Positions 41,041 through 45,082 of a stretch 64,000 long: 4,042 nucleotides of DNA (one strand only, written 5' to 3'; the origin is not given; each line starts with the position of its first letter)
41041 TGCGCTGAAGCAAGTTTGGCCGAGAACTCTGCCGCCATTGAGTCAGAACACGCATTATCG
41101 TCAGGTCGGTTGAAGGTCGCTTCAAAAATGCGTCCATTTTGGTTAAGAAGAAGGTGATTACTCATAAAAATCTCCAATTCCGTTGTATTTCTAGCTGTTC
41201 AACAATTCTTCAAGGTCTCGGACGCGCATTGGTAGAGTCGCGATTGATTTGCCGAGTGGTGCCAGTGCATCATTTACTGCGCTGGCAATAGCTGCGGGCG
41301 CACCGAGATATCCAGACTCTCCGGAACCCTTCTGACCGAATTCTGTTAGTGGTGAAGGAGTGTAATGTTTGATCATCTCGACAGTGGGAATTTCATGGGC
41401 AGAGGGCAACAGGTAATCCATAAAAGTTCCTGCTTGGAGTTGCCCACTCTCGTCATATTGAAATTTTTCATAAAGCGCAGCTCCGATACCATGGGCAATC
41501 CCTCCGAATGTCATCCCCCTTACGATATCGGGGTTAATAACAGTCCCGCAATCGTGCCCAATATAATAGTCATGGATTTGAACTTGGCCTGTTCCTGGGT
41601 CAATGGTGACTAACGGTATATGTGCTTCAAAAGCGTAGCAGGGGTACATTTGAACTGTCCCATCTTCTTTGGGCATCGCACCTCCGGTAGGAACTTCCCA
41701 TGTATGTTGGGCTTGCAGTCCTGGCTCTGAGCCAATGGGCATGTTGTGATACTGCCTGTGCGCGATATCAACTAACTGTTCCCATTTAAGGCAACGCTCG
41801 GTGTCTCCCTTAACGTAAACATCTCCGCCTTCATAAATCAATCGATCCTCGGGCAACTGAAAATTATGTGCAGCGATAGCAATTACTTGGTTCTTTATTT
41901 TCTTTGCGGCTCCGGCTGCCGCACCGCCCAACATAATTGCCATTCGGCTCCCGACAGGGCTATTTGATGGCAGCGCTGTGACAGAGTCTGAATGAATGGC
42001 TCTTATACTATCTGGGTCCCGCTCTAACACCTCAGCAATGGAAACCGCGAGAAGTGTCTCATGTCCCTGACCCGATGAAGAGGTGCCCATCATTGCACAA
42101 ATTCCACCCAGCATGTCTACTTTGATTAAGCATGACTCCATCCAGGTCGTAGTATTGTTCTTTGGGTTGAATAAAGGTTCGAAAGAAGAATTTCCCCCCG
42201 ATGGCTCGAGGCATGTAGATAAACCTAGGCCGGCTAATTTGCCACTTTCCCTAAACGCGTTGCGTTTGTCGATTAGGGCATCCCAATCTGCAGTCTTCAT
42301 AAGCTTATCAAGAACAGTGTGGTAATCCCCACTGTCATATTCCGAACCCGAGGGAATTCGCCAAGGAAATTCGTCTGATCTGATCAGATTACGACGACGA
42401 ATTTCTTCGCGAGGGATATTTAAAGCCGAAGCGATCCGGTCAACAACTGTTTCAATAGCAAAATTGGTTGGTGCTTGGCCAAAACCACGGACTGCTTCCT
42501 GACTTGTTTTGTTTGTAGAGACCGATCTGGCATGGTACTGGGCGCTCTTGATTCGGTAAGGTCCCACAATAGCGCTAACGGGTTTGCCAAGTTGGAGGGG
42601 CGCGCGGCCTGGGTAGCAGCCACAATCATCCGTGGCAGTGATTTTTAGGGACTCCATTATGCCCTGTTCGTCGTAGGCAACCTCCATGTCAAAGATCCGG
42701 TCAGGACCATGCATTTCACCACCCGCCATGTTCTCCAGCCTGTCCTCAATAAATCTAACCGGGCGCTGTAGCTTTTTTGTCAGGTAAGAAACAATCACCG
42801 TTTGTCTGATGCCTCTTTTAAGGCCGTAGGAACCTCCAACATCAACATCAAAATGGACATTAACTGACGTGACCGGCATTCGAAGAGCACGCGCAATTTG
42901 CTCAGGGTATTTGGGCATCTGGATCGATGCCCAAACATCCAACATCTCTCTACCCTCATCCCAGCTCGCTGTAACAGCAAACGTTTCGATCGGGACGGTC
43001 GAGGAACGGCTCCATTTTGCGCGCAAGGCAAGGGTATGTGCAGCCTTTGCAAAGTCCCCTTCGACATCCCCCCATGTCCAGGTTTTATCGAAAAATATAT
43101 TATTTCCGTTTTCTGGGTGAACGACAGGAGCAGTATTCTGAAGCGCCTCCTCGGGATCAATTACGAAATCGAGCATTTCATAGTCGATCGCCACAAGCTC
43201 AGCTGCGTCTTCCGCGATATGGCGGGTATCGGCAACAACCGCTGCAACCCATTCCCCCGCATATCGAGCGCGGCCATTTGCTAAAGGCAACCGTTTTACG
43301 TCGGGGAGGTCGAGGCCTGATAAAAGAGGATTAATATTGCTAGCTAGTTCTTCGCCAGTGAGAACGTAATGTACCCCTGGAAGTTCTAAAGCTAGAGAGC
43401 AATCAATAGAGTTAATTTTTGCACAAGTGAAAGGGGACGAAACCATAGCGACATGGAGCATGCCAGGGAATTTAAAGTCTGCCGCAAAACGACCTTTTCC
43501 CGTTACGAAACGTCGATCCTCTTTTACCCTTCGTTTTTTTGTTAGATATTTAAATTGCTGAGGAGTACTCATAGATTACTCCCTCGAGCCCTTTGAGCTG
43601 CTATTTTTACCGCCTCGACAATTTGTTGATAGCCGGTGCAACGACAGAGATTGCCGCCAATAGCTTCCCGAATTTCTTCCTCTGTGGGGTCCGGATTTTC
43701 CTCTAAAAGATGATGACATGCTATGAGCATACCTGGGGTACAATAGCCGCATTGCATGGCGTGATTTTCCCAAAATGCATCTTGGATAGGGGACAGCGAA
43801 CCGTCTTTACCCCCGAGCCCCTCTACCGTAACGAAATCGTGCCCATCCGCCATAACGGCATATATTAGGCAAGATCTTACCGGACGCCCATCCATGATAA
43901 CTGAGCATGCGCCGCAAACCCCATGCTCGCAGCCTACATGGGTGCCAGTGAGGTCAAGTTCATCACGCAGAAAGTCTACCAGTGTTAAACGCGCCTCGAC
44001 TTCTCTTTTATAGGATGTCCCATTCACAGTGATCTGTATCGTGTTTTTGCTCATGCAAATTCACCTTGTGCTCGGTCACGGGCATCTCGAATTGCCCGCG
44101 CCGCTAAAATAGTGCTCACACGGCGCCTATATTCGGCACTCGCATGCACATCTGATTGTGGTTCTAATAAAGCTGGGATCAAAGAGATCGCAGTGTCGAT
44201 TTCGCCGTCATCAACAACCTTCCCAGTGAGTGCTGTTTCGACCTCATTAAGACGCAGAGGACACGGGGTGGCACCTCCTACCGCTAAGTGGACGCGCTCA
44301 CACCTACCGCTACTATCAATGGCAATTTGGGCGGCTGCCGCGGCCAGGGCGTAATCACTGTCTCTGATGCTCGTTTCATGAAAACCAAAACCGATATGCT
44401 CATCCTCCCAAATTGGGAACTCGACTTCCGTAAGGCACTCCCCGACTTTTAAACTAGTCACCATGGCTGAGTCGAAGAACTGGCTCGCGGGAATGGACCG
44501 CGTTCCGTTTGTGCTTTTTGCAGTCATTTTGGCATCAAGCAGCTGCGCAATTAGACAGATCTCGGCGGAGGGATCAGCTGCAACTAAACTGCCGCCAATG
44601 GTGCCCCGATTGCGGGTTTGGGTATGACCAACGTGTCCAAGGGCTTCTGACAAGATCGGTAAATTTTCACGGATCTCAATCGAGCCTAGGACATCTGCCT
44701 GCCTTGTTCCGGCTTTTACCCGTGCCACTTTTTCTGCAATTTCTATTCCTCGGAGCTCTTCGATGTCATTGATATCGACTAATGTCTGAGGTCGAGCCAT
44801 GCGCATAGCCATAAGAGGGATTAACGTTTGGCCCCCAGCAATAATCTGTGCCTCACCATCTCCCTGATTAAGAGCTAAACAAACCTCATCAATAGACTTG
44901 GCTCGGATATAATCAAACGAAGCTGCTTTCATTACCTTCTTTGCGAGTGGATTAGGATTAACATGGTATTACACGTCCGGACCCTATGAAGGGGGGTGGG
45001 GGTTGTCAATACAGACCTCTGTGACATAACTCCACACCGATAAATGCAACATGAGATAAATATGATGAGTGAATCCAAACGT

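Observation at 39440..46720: Molybdenum hydroxylase / crotonase / amidohydrolase-2 operon facing a UbiD decarboxylase: candidate uncharacterised (hetero)aromatic carboxylate pathway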

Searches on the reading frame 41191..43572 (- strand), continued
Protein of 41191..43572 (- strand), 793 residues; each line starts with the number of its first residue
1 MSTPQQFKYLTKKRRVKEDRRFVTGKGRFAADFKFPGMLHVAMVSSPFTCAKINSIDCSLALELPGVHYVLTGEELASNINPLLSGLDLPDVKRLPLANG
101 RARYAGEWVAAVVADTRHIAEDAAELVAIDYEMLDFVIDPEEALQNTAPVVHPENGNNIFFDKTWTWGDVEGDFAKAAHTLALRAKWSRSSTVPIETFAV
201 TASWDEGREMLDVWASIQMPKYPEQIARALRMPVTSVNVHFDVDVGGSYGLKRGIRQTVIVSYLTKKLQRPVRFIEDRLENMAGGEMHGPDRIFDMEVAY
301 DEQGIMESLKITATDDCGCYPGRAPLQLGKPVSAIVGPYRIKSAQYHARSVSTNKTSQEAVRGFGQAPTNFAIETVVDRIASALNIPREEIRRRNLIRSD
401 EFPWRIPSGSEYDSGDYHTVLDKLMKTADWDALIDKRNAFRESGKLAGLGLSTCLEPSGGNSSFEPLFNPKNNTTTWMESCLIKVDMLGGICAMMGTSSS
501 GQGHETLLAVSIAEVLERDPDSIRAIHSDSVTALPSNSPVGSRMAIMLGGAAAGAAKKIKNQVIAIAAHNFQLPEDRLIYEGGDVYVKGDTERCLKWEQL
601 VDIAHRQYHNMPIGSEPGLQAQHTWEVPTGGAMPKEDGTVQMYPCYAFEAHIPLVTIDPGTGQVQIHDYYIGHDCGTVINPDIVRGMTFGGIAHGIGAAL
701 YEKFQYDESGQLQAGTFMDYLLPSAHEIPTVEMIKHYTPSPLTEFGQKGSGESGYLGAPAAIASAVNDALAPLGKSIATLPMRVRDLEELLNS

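Call 98: search_protein_families(library=pfam, proteins=[L152:18352-19284:+, L163:7390-8496:+, L111:13380-14177:+, L161:858-3248:+, L176:15369-15977:+, L171:13407-14354:-, L136:4950-6266:+, L171:14943-16751:+], max_evalue=0.00001)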
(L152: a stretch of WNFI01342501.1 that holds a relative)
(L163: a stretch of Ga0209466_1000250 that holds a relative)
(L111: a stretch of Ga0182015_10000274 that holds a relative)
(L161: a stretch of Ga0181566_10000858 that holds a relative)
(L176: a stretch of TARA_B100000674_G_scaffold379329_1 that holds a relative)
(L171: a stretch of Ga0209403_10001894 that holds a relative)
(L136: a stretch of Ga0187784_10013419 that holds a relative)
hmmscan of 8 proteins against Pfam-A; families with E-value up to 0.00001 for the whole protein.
L152:18352-19284:+ (310 aa): 2 families
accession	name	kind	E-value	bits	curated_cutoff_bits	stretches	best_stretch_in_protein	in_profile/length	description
PF00005.33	ABC_tran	-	7.5e-32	111.2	25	1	73-212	1-136/137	ABC transporter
PF13304.12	AAA_21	-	8.3e-06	26.5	27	0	180-244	233-299/304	AAA domain, putative AbiEii toxin, Type IV TA system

L163:7390-8496:+ (368 aa): 1 family
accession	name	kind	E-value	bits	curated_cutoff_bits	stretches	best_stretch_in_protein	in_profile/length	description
PF09084.16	NMT1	-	1.2e-14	55.2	20.5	1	99-300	18-216/216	NMT1/THI5 like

L111:13380-14177:+ (265 aa): 1 family
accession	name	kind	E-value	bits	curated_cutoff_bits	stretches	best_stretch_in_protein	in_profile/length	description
PF00528.27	BPD_transp_1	-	9.7e-16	58.5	26.4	1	86-255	2-183/184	Binding-protein-dependent transport system inner membrane component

L161:858-3248:+ (796 aa): 3 families
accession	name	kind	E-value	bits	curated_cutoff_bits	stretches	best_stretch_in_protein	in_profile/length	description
PF20256.3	MoCoBD_2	-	6.8e-72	242.8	27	1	455-730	2-283/283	Molybdopterin cofactor-binding domain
PF02738.23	MoCoBD_1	-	5.8e-68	229.1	27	1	184-427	3-244/244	Molybdopterin cofactor-binding domain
PF01315.27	Ald_Xan_dh_C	-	3.3e-22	79.3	31.3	1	38-166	1-110/110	Aldehyde oxidase and xanthine dehydrogenase, a/b hammerhead domain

L176:15369-15977:+ (202 aa): 0 families

L171:13407-14354:- (315 aa): 4 families
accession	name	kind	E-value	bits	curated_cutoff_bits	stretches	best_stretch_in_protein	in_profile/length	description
PF01370.27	Epimerase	-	4e-25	89.1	20.9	1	4-243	2-239/240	NAD dependent epimerase/dehydratase family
PF16363.11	GDP_Man_Dehyd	-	3.6e-11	43.6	27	1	7-303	4-329/332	GDP-mannose 4,6 dehydratase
PF07993.18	NAD_binding_4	-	1.5e-07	31.3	20.1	1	70-219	90-251/258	Male sterility protein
PF01073.25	3Beta_HSD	-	1e-06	28.4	22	1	46-230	48-229/280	3-beta hydroxysteroid dehydrogenase/isomerase family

L136:4950-6266:+ (438 aa): 1 family
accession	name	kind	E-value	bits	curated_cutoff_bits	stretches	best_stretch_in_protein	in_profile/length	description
PF00375.23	SDF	-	2.9e-104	349.6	27.9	1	23-415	1-387/387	Sodium:dicarboxylate symporter family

L171:14943-16751:+ (602 aa): 2 families
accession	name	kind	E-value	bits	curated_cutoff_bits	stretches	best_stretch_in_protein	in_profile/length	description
PF02776.23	TPP_enzyme_N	-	1.6e-19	70.3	26.8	1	31-130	4-101/119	Thiamine pyrophosphate enzyme, N-terminal TPP binding domain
PF02775.26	TPP_enzyme_C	-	5.8e-16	59.1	21.9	1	438-596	2-150/151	Thiamine pyrophosphate enzyme, C-terminal TPP binding domain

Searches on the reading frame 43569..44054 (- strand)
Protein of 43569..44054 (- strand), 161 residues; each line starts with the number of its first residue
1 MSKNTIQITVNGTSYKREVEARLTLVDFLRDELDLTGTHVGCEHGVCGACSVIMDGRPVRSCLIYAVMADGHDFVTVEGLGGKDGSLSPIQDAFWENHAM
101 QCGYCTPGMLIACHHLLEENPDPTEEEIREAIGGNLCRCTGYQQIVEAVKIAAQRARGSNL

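Call 3: search_protein_families(library=pfam, proteins=[window:43569-44054:-])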
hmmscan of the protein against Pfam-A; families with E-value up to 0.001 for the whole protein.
window:43569-44054:- (161 aa): 3 families
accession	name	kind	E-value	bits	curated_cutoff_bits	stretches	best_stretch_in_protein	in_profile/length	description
PF01799.25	Fer2_2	-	3.1e-34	117.4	30.3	1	76-150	1-75/75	[2Fe-2S] binding domain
PF00111.32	Fer2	-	7e-08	32.7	21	1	8-61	1-54/77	2Fe-2S iron-sulfur cluster binding domain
PF13085.11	Fer2_3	-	1.1e-05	25.9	27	1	40-79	50-88/107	2Fe-2S iron-sulfur cluster binding domain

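Call 4: search_protein_families(library=ncbifam, proteins=[window:43569-44054:-])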
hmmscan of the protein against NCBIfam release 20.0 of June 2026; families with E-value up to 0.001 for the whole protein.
window:43569-44054:- (161 aa): 12 families
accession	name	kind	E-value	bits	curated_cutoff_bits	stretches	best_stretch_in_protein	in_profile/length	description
NF041020.1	glyceraldDH_gamma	equivalog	4.6e-70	234.5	290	1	3-156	10-162/164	glyceraldehyde dehydrogenase subunit gamma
NF043084.2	XdhC_XDHase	equivalog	1.3e-54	183.8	217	1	5-152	2-149/151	xanthine dehydrogenase subunit XdhC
TIGR03198.1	pucE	equivalog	1.1e-51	174.2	254.3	1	3-153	1-149/151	xanthine dehydrogenase subunit E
TIGR03193.1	4hydroxCoAred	equivalog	2.9e-50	170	257.8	1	7-153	3-148/148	4-hydroxybenzoyl-CoA reductase subunit gamma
NF045668.1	pterin_aldehy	equivalog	2.1e-47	161.8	1100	1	7-159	4-158/905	molybdopterin-dependent aldehyde oxidoreductase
TIGR03311.1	Se_dep_XDH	equivalog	1.9e-46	158.6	830.45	1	7-158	2-149/848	selenium-dependent xanthine dehydrogenase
NF008514.0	PRK11433.1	equivalog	2e-43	148.4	322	2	5-119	52-165/218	aldehyde dehydrogenase iron-sulfur subunit PaoA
NF007387.0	PRK09908.1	equivalog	1.4e-42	144.8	212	1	4-152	7-155/159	xanthine dehydrogenase iron sulfur-binding subunit XdhC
TIGR02963.1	xanthine_xdhA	equivalog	4.4e-42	144.3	467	1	14-155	10-160/468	xanthine dehydrogenase small subunit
TIGR02969.1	mam_aldehyde_ox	subfamily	2.6e-33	114.6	1912.3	1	10-153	7-161/1330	aldehyde oxidase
TIGR03313.1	Se_sel_red_Mo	hypoth_equivalog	2.6e-14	51.9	1101.9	1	44-157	37-149/951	molybdopterin-dependent oxidoreductase Mo/Fe-S-binding subunit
NF009226.0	PRK12576.1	equivalog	4.8e-05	22.9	344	1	18-80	32-100/317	succinate dehydrogenase/fumarate reductase iron-sulfur subunit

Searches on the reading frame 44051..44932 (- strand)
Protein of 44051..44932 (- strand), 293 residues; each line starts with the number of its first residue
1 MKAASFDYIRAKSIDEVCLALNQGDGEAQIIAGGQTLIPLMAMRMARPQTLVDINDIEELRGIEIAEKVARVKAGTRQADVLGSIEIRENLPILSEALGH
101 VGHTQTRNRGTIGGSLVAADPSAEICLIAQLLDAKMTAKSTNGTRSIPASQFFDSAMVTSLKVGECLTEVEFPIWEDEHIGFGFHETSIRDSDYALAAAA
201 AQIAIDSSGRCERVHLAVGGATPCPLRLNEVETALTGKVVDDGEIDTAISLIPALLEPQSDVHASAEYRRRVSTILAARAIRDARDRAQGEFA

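Call 3: search_protein_families(library=pfam, proteins=[window:44051-44932:-])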
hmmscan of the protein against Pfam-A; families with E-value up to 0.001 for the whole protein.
window:44051-44932:- (293 aa): 2 families
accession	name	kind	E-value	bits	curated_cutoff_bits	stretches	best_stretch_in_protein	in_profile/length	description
PF00941.27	FAD_binding_5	-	3.7e-44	151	27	1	5-175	2-170/170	FAD binding domain in molybdopterin dehydrogenase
PF03450.22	CO_deh_flav_C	-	3.4e-20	72.5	25.5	1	184-283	3-101/102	CO dehydrogenase flavoprotein C-terminal domain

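Call 4: search_protein_families(library=ncbifam, proteins=[window:44051-44932:-])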
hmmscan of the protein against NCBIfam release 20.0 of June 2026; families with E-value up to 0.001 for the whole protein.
window:44051-44932:- (293 aa): 8 families
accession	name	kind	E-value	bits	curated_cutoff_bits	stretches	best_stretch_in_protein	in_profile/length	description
NF041019.1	glyceraldDH_beta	equivalog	5.7e-64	216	350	1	2-283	2-279/280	glyceraldehyde dehydrogenase subunit beta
NF043083.1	XdhB_XDHase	equivalog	2.5e-42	145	310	1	8-289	7-288/289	xanthine dehydrogenase subunit XdhB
NF007427.0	PRK09971.1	equivalog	3.2e-36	125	287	1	8-291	7-290/292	xanthine dehydrogenase FAD-binding subunit XdhB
TIGR02963.1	xanthine_xdhA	equivalog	2.3e-32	112.3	467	1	13-278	200-462/468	xanthine dehydrogenase small subunit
TIGR03195.1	4hydrxCoA_B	equivalog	1.7e-23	83.2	404.55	2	6-117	5-115/321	4-hydroxybenzoyl-CoA reductase subunit beta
TIGR03199.1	pucC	equivalog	7.7e-22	77.8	306.05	1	31-273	19-258/264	xanthine dehydrogenase subunit C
TIGR03312.1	Se_sel_red_FAD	hypoth_equivalog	3.7e-09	36.2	241.5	1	59-285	52-251/257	molybdopterin-dependent oxidoreductase FAD-binding subunit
TIGR02969.1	mam_aldehyde_ox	subfamily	3.5e-05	21.5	1912.3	1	94-252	333-493/1330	aldehyde oxidase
